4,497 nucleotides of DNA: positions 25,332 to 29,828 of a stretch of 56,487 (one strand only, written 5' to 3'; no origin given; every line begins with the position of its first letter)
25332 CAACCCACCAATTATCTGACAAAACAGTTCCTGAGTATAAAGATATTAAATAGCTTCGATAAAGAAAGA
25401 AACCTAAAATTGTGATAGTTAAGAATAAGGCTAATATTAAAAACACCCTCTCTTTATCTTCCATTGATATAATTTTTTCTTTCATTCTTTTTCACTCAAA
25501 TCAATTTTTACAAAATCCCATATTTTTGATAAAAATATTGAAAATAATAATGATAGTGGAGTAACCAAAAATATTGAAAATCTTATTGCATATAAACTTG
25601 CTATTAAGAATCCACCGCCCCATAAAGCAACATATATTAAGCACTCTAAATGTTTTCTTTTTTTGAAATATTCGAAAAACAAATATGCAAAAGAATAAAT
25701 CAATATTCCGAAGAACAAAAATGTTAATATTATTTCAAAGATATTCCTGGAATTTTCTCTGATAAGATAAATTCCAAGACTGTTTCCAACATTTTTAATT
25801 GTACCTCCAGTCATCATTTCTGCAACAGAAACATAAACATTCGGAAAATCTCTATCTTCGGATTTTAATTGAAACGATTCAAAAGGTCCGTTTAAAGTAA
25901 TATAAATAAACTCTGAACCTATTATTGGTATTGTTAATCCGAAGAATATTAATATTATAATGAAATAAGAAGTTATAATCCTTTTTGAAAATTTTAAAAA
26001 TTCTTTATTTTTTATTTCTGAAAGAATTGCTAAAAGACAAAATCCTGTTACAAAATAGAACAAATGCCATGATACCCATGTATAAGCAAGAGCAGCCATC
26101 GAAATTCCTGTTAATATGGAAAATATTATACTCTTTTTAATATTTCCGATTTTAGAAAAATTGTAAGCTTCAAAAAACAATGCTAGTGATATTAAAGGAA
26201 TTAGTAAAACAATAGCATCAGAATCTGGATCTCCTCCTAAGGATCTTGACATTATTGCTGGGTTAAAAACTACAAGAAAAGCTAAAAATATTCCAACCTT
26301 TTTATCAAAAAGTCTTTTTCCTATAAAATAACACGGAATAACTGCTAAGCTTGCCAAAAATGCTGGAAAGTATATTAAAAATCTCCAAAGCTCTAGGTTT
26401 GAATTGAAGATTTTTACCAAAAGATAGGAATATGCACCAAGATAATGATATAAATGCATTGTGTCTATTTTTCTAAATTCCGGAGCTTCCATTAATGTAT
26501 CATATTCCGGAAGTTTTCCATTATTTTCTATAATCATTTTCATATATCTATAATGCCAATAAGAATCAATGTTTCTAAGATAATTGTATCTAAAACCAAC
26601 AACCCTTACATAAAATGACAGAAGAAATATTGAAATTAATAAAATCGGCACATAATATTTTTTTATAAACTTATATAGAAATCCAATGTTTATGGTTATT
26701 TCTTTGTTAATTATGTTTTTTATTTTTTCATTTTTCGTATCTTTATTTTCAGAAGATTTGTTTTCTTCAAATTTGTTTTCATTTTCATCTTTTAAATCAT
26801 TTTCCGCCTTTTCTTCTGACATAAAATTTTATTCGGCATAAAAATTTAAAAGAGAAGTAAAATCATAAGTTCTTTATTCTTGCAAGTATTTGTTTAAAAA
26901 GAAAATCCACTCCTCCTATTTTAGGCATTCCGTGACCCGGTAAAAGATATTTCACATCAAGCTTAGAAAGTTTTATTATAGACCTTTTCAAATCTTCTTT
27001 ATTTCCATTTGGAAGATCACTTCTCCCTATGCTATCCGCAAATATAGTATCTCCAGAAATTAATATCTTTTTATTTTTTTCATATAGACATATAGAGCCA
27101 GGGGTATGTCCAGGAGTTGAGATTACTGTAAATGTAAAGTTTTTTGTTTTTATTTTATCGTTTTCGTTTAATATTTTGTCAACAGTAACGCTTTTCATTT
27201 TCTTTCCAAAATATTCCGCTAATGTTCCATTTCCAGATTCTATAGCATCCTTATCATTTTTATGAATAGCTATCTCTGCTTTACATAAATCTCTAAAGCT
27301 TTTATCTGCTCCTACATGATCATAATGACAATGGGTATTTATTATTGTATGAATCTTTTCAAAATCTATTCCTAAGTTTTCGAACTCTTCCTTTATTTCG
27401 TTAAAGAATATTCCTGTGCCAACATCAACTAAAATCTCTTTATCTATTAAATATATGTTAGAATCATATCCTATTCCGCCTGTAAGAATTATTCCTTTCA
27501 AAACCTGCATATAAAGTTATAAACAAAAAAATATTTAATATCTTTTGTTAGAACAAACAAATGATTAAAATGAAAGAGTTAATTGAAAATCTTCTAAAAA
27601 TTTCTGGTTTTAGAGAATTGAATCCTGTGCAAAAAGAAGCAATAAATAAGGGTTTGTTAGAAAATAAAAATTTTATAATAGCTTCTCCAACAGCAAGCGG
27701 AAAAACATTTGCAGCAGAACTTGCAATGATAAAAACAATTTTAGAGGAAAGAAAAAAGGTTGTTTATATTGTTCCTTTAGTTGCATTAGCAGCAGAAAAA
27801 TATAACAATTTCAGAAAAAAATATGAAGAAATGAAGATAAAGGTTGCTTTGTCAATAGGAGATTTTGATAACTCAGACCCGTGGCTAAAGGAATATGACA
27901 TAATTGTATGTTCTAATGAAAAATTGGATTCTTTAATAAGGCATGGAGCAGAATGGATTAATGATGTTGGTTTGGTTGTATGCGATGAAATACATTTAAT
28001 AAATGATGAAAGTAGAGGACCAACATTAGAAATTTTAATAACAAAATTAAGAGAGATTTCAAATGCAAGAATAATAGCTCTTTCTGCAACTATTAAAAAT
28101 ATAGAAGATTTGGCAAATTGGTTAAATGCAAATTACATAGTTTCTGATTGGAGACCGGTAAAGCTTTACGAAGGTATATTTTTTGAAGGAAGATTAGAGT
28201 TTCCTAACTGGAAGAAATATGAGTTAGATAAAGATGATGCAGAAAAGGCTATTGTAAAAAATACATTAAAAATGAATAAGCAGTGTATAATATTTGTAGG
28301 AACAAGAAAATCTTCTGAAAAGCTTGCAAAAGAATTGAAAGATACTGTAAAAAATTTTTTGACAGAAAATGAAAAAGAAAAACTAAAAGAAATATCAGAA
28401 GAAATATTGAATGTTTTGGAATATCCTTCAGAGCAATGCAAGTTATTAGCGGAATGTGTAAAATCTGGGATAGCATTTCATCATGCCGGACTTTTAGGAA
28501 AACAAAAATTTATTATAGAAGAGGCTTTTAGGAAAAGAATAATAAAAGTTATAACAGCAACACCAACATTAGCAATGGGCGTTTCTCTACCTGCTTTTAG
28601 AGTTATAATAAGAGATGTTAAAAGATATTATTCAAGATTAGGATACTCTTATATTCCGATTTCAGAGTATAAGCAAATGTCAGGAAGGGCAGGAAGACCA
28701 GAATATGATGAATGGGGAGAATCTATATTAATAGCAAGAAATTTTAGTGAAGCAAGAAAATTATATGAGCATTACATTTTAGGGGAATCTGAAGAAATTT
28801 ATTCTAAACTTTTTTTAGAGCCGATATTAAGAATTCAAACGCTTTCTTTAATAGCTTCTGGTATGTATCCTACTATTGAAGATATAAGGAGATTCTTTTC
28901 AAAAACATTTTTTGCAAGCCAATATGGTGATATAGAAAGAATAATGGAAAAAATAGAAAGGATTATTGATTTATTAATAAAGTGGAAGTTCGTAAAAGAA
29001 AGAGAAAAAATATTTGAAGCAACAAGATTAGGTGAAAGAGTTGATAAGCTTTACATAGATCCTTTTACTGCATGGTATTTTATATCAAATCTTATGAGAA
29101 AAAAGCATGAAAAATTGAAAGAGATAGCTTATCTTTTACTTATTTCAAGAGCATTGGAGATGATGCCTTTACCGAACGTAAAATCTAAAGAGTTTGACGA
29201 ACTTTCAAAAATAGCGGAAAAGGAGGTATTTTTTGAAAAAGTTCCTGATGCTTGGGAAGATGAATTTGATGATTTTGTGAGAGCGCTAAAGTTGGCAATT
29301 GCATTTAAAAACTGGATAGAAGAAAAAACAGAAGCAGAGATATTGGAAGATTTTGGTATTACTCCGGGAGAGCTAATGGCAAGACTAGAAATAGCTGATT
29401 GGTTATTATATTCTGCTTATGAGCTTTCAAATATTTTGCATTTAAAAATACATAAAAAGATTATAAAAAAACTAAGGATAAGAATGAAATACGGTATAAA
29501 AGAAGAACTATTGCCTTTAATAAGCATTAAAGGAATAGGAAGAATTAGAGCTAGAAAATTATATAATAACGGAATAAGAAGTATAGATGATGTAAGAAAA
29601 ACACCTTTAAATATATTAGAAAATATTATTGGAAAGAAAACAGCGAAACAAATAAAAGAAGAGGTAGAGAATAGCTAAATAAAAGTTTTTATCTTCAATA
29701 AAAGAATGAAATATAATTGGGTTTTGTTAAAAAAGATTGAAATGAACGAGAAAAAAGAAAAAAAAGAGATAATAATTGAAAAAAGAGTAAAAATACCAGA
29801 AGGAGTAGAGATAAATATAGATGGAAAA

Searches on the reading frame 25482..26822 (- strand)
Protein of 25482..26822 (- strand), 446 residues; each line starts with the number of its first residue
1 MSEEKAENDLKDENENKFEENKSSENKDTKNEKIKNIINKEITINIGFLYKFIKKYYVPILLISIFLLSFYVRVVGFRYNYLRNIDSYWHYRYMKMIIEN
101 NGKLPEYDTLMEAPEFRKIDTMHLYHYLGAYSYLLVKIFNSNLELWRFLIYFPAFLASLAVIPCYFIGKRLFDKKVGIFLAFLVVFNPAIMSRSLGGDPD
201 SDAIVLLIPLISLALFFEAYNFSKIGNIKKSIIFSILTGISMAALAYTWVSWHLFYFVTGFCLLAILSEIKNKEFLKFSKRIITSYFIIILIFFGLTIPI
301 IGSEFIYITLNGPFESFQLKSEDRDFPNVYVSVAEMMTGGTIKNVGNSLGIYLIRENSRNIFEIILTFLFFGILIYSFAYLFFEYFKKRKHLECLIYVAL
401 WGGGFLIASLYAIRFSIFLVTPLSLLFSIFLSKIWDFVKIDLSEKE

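Call 29: search_protein_families(library=pfam, max_evalue=0.00001, proteins=[window:25482-26822:-])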
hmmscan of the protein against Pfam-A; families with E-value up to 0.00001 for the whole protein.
window:25482-26822:- (446 aa): 1 family
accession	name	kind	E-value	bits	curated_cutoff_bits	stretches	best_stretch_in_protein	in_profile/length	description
PF02516.20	STT3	-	2.3e-20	73.9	24.5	1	79-434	26-370/405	Oligosaccharyl transferase STT3, N-terminal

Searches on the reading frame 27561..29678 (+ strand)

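Call 29: search_protein_families(library=pfam, max_evalue=0.00001, proteins=[window:27561-29678:+])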
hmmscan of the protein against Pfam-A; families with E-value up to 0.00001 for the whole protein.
window:27561-29678:+ (705 aa): 8 families
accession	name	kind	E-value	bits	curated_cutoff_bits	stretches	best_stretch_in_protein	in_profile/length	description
PF00270.35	DEAD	-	3.9e-35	121.5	26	1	21-183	1-166/167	DEAD/DEAH box helicase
PF21280.2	Helicase_dom4_arc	-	1.4e-26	93.2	27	1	523-645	2-125/125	Archaeal helicase, domain 4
PF04851.21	ResIII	-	9.7e-14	52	22.5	1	19-179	3-163/164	Type III restriction enzyme, res subunit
PF14520.12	HHH_5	-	1.4e-09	38.7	27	1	652-702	3-55/57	Helix-hairpin-helix domain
PF00271.37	Helicase_C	-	4.1e-09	37.1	23.5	1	293-380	31-109/110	Helicase conserved C-terminal domain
PF22527.2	DEXQc_Suv3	-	1.8e-07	31.2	27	1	38-157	16-115/154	DEXQ-box helicase domain of Suv3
PF10391.15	DNA_pol_lambd_f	-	5.3e-07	29.8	29.8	1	655-680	5-30/51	Fingers domain of DNA polymerase lambda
PF20470.4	HTH_61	-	2e-06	28.5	24.3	1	386-478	1-91/92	Helix-turn-helix domain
